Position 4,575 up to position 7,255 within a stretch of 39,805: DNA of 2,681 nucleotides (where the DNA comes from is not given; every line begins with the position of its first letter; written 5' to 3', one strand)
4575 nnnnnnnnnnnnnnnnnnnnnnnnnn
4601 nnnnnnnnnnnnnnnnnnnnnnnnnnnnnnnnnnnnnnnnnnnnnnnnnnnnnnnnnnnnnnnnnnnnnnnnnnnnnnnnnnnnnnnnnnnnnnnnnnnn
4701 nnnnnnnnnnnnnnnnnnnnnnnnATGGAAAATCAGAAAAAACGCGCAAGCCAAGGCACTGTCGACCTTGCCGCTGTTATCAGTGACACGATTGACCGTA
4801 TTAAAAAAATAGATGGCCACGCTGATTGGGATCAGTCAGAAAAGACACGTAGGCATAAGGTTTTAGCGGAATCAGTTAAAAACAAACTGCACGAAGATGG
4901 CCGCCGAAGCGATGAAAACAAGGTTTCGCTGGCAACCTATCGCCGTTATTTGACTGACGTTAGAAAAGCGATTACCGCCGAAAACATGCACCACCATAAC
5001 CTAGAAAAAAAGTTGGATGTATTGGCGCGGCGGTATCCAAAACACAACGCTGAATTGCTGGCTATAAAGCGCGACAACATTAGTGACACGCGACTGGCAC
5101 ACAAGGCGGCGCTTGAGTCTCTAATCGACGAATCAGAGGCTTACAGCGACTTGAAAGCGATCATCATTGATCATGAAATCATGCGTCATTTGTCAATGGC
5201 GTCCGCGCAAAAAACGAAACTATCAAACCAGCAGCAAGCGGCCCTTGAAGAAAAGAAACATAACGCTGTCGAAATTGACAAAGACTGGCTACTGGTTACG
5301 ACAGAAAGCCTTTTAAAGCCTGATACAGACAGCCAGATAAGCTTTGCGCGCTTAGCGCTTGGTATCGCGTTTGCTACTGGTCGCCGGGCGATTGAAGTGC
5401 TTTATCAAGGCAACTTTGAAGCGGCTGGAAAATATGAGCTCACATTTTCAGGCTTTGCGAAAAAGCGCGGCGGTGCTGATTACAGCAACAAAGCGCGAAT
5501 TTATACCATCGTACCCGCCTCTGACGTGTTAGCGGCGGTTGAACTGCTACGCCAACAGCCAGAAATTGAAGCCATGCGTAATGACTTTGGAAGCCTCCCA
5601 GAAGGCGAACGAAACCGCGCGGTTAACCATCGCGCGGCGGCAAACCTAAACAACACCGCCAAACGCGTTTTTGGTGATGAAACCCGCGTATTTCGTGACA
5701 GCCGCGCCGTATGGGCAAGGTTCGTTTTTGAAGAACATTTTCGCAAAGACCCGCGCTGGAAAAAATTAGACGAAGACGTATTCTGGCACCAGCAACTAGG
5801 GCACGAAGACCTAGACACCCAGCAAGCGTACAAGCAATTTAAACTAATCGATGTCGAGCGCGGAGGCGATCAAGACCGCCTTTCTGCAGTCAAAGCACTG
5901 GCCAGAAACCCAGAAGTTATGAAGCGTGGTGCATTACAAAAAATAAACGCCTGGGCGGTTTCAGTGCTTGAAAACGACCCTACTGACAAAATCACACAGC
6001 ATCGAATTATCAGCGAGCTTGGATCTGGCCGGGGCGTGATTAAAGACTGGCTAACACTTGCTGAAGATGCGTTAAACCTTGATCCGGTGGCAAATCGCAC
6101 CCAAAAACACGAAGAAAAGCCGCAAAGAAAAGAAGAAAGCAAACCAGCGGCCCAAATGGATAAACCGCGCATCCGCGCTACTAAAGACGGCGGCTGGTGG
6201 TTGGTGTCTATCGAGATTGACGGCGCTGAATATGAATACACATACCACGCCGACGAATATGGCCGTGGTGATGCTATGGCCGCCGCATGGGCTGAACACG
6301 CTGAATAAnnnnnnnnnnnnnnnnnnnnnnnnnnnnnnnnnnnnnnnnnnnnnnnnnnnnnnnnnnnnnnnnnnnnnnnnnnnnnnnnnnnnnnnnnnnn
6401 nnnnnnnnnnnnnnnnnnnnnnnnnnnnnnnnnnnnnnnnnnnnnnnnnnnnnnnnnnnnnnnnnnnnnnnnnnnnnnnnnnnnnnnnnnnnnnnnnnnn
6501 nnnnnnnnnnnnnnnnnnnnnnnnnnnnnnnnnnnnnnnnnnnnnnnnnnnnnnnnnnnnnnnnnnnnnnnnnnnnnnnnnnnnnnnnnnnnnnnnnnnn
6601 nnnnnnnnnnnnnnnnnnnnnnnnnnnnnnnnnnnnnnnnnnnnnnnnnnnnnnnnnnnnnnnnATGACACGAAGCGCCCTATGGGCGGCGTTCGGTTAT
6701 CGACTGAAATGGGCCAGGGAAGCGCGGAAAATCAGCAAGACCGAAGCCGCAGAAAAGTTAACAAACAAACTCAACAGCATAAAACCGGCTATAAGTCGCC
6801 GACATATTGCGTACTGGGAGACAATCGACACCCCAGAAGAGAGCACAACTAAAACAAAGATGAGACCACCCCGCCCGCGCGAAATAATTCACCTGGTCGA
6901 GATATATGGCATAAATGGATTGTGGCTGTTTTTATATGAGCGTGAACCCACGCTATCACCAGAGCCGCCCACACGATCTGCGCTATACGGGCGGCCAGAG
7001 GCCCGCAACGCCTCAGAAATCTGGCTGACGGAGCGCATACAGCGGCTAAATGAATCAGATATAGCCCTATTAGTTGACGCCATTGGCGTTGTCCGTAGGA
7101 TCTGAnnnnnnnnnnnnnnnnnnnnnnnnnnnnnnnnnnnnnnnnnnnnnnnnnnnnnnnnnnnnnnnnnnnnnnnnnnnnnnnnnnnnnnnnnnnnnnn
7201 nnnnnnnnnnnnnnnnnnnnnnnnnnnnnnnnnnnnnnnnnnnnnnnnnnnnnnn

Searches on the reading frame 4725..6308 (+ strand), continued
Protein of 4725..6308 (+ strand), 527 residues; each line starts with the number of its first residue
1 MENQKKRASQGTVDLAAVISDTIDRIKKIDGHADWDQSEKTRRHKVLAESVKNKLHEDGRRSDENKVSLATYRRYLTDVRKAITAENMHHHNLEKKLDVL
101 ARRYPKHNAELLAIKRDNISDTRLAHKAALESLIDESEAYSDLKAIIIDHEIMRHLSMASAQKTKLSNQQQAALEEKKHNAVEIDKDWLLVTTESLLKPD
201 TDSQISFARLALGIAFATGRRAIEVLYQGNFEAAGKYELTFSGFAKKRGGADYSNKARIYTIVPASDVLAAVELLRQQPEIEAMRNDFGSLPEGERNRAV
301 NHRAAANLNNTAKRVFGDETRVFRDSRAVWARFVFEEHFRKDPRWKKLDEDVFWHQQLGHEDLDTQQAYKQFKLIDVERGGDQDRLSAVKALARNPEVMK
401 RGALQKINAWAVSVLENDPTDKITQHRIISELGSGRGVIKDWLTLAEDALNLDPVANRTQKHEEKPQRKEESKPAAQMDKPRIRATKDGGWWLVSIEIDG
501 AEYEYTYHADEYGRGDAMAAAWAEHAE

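Call 28: find_related_loci(query=A1, collection=viral_contigs, flank=3000)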
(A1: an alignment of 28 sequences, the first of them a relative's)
Query A1 (527 aa) in viral_contigs; peptide patterns used: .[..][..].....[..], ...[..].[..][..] (x = any residue, [..] = any of these).
102 stretches matched a pattern; 72 encode a relative of the query (tblastn E <= 1e-3); 72 distinct loci.
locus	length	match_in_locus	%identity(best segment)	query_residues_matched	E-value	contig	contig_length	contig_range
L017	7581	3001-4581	99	1-527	0e+0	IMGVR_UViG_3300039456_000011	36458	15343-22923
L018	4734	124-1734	49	1-527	1e-163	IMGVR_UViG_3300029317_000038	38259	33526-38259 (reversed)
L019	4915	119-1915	49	4-527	3e-133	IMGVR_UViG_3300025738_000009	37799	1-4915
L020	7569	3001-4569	45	9-521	2e-129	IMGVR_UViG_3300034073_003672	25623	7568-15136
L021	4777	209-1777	45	9-521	2e-129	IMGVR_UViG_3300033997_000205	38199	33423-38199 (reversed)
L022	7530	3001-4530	42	9-522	1e-119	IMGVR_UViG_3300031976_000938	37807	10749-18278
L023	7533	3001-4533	43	9-522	4e-119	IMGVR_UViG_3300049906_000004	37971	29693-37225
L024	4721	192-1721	42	9-522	5e-118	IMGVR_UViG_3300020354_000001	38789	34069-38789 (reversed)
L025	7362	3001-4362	45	9-450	6e-118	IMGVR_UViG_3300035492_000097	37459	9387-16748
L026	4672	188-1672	40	8-502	2e-117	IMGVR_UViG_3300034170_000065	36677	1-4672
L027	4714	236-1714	41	8-502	4e-117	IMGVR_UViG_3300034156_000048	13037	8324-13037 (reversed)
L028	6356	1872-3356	40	8-502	9e-117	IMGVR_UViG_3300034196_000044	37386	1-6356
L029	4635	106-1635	41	9-522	7e-116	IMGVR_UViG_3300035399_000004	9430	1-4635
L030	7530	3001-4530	42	9-522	5e-116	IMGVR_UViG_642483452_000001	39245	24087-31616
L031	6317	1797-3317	42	13-522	4e-115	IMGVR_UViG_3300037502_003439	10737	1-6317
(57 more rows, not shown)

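Call 32: find_related_loci(query=A1, collection=genome_contigs, flank=3000)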
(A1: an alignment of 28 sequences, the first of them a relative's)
Query A1 (527 aa) in genome_contigs; peptide patterns used: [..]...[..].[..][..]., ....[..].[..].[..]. (x = any residue, [..] = any of these).
94 stretches matched a pattern; 18 encode a relative of the query (tblastn E <= 1e-3); 17 distinct loci.
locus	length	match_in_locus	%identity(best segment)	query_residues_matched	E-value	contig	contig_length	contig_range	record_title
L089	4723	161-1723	41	3-522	5e-116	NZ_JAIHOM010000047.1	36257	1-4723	Spirulina subsalsa FACHB-351 NODE_168, whole genome shotgun sequence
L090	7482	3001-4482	42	9-502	4e-113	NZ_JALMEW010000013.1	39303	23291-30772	Halomonas getboli strain YJPS3-2 NODE_13_length_39303_cov_698.356290, whole genome shotgun sequence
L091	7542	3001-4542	39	8-521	9e-108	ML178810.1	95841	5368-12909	Pseudomonas sp. HS-2 genomic scaffold Scaffold7, whole genome shotgun sequence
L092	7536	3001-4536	40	9-522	1e-107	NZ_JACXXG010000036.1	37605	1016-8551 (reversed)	Stutzerimonas kunmingensis strain 28M-8 NODE_36_length_37605_cov_124.685, whole genome shotgun sequence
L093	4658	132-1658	40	13-524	1e-106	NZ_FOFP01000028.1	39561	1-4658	Pseudomonas cuatrocienegasensis strain CIP 109853, whole genome shotgun sequence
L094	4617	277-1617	42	8-450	6e-105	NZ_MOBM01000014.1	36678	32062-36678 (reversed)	Pseudomonas frederiksbergensis strain 36C6 36C6_contig_18, whole genome shotgun sequence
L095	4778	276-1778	41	13-522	1e-104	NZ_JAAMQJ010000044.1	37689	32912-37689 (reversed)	Pseudomonas entomophila strain 6C6 NODE_44_length_37689_cov_192.794739, whole genome shotgun sequence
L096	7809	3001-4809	31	13-525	6e-72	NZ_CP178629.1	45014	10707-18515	Vibrio sp. MA40-2 plasmid unnamed1, complete sequence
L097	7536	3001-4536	43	9-523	4e-121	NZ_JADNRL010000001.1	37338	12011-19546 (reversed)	Halomonas sp. KAO NODE_1_length_37208_cov_65.887901, whole genome shotgun sequence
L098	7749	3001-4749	31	11-506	1e-63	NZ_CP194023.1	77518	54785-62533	Vibrio sinus strain S4M6 plasmid unnamed2, complete sequence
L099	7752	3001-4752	31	14-499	5e-60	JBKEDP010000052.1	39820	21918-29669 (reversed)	MAG: Vibrio sp. isolate VLC_017 k121_10889513, whole genome shotgun sequence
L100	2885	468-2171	30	14-498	2e-60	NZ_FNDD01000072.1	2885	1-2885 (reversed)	Vibrio xiamenensis strain CGMCC 1.10228, whole genome shotgun sequence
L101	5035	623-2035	33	96-523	1e-57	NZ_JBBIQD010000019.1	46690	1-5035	MAG: Rheinheimera sp. isolate PLS170224_bin_318 NODE_194_length_46690_cov_39.491541, whole genome shotgun sequence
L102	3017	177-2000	33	14-524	9e-55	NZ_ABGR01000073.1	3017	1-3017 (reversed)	Vibrio sp. AND4 1103602000438, whole genome shotgun sequence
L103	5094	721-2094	31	100-524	4e-44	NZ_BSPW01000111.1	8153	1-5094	Vibrio zhanjiangensis strain NBRC 108723 sequence111, whole genome shotgun sequence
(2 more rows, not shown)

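Call 55: find_encoding_contigs(protein=P0004, flank=2500, max_places=4)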
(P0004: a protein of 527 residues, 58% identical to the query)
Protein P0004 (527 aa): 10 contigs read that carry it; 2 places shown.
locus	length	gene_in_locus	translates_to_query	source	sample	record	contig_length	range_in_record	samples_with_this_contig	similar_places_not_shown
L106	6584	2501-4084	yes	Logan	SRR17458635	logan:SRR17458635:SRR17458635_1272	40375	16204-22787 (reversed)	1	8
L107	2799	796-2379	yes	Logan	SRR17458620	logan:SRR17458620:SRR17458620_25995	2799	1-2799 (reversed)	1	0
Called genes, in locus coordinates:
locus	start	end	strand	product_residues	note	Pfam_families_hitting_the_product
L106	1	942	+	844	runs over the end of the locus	PF24801:FNIII-A_GpJ (faint)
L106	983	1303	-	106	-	-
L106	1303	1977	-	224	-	PF01656:CbiA, PF02374:ArsA_ATPase (weak), PF07015:VirC1, PF09140:MipZ (weak), PF10609:ParA (weak), PF13614:AAA_31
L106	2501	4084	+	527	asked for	PF22853:TelK_N (weak), PF16684:ResT-TelK_cat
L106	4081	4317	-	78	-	-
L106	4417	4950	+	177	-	-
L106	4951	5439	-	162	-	PF14730:DUF4468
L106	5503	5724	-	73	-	-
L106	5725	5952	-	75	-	-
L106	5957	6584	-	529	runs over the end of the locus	PF00145:DNA_methylase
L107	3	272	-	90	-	?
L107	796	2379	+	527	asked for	PF22853:TelK_N (weak), PF16684:ResT-TelK_cat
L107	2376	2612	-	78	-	-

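Call 56: find_encoding_contigs(protein=P0006, flank=2500, max_places=4)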
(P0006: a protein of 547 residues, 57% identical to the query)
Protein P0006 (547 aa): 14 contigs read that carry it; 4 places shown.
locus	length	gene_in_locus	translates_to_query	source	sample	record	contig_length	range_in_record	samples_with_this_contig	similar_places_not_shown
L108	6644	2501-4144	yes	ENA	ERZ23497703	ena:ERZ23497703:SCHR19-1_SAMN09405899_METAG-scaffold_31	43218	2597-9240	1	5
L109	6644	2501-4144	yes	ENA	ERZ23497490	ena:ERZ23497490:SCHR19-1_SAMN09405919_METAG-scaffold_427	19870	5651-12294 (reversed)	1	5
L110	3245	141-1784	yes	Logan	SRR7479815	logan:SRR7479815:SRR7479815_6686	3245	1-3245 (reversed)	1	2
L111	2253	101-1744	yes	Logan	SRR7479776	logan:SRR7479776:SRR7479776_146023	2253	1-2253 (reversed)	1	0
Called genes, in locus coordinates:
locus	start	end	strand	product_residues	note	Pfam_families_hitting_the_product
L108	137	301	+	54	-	-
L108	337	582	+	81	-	-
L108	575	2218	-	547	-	PF16684:ResT-TelK_cat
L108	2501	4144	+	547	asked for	PF16684:ResT-TelK_cat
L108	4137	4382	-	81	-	-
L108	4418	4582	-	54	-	-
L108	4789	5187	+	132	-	-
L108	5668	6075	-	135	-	-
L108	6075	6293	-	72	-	-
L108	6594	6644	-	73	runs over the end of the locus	-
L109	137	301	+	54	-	-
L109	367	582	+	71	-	-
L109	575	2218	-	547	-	PF16684:ResT-TelK_cat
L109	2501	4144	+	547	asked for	PF16684:ResT-TelK_cat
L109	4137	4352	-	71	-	-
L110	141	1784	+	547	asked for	PF16684:ResT-TelK_cat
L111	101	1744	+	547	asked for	PF16684:ResT-TelK_cat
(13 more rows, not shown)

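Call 57: find_encoding_contigs(protein=P0010, flank=2500, max_places=4)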
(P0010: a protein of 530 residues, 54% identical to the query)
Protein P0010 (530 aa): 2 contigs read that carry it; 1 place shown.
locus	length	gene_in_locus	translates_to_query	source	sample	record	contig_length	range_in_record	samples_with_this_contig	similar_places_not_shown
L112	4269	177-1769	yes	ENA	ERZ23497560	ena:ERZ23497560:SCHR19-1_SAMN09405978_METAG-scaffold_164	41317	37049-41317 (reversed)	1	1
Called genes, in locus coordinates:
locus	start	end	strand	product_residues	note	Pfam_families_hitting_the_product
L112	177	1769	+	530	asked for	PF16684:ResT-TelK_cat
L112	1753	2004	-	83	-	-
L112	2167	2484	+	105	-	-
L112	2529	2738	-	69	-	-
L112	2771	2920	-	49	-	-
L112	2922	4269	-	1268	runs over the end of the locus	-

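Call 59: predict_structure(alignment_id=A1)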
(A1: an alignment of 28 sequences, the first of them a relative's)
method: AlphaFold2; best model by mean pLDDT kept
length: 527 residues; sequences in the alignment: 28
mean_pLDDT: 85.8   pTM: 0.53
mean pLDDT of the five models: 85.8, 85.0, 83.7, 83.7, 82.7
residues with pLDDT >= 90: 299; 70-90: 171; 50-70: 24; < 50: 33
segments of 3 or more residues with pLDDT < 50: 1-10, 457-478
pLDDT, mean of each block of 10 residues (from residue 1): 37 83 95 93 95 82 75 90 94 95 96 95 95 95 95 90 82 71 87 90 90 96 94 95 87 91 96 96 93 91 94 89 92 89 84 84 70 73 79 78 86 90 91 89 91 64 34 45 93 92 93 94 90
secondary structure, 60 per line:
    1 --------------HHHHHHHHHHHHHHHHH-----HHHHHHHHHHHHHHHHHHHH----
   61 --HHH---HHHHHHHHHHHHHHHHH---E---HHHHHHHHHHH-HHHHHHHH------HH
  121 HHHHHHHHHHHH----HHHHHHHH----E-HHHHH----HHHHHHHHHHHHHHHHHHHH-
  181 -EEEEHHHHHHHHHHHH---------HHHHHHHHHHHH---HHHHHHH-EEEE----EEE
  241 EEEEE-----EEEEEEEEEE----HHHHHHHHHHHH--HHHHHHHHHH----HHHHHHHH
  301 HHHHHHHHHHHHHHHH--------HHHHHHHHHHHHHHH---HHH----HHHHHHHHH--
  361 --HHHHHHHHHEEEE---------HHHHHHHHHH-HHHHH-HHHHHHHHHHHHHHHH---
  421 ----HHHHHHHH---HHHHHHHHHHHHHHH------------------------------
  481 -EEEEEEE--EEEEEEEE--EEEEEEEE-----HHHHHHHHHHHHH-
elements in order: H15-31 H37-56 H69-85 H93-103 H105-112 H119-132 H137-144 H151-155 H160-179 E182-185 H186-197 H207-218 H222-228 E230-233 E238-245 E251-260 H265-276 H279-288 H293-316 H325-339 H350-358 H363-371 E372-375 H385-394 H396-400 H402-417 H425-432 H436-450 E482-488 E491-498 E501-508 H514-526

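Call 61: fold_search(model_id=the predicted structure, library=pdb)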
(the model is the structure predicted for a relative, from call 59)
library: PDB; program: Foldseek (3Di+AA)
matches with E <= 10: 326; with E <= 0.001: 8
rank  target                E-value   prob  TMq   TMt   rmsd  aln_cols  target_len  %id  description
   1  2v6e_A                3.4e-20  1.00  0.35  0.34  17.3       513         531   27  protelomerase TelK complexed with substrate DNA (released 2007-10-02)
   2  4dwp_A                3.3e-08  1.00  0.30  0.47  19.7       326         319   15  SeMet protelomerase tela covalently complexed with substrate DNA (released 2013-02-13)
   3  4f43_A                7.4e-08  1.00  0.30  0.48  13.1       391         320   15  Protelomerase TelA mutant R255A complexed with CAAG hairpin DNA (released 2012-06-13)
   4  4e10_A                9.3e-08  1.00  0.31  0.48  19.4       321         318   16  Protelomerase tela Y201A covalently complexed with substrate DNA (released 2013-02-13)
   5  4f41_A                9.7e-08  1.00  0.30  0.48  18.3       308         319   17  Protelomerase TelA mutant R255A complexed with CTTG hairpin DNA (released 2012-06-13)
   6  4e0z_A                1.7e-07  1.00  0.29  0.46  18.3       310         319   16  Protelomerase tela R205A covalently complexed with substrate DNA (released 2013-02-13)
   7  4e0p_A                3.1e-07  1.00  0.29  0.46  18.3       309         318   15  Protelomerase tela covalently complexed with substrate DNA (released 2013-02-13)
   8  8vs5                  1.0e-04  1.00  0.21  0.57   9.8       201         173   17  Structure of catalytic domain of telomere resolvase, ResT, from Borrelia garinii (released 2024-07-17)
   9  9k2v_A                2.8e-01  0.12  0.10  0.07  25.5       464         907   11  Cyanophage A4 pre-ejectosome (released 2025-04-09)
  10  6bcx_A                4.8e-01  0.05  0.09  0.04  26.8       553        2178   10  mTORC1 structure refined to 3.0 angstroms (released 2017-12-20)
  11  3n8h_A                1.2e+00  0.23  0.06  0.11  20.3       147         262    6  Crystal Structure of Pantoate-beta-alanine Ligase from Francisella tularensis (released 2010-06-16)
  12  4qsh_D                1.2e+00  0.03  0.06  0.04  27.8       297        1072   13  Crystal Structure of L. monocytogenes Pyruvate Carboxylase in complex with Cyclic-di-AMP (released 2014-10-29)
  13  5flc_B                1.2e+00  0.03  0.09  0.06  27.7       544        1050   11  Architecture of human mTOR Complex 1 - 5.9 Angstrom reconstruction (released 2015-12-30)
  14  2ljh_MODEL_1_A        1.4e+00  0.84  0.07  0.33  12.8        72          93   18  NMR structure of Double-stranded RNA-specific editase Adar (released 2012-01-11)
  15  5e7x                  1.5e+00  0.15  0.11  0.25  14.1       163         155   13  Ligand binding domain 1 of Penicillium marneffei MP1 protein in complex with palmitic acid (released 2016-10-19)
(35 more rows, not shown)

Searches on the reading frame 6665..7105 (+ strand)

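Call 18: search_protein_families(library=phrogs, proteins=[window:6665-7105:+], max_evalue=0.001)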
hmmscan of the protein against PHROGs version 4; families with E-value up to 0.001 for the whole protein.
window:6665-7105:+ (146 aa): 1 family
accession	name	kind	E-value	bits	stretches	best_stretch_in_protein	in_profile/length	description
phrog_8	-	transcription regulation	1.6e-05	25.5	1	6-118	73-235/346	transcriptional regulator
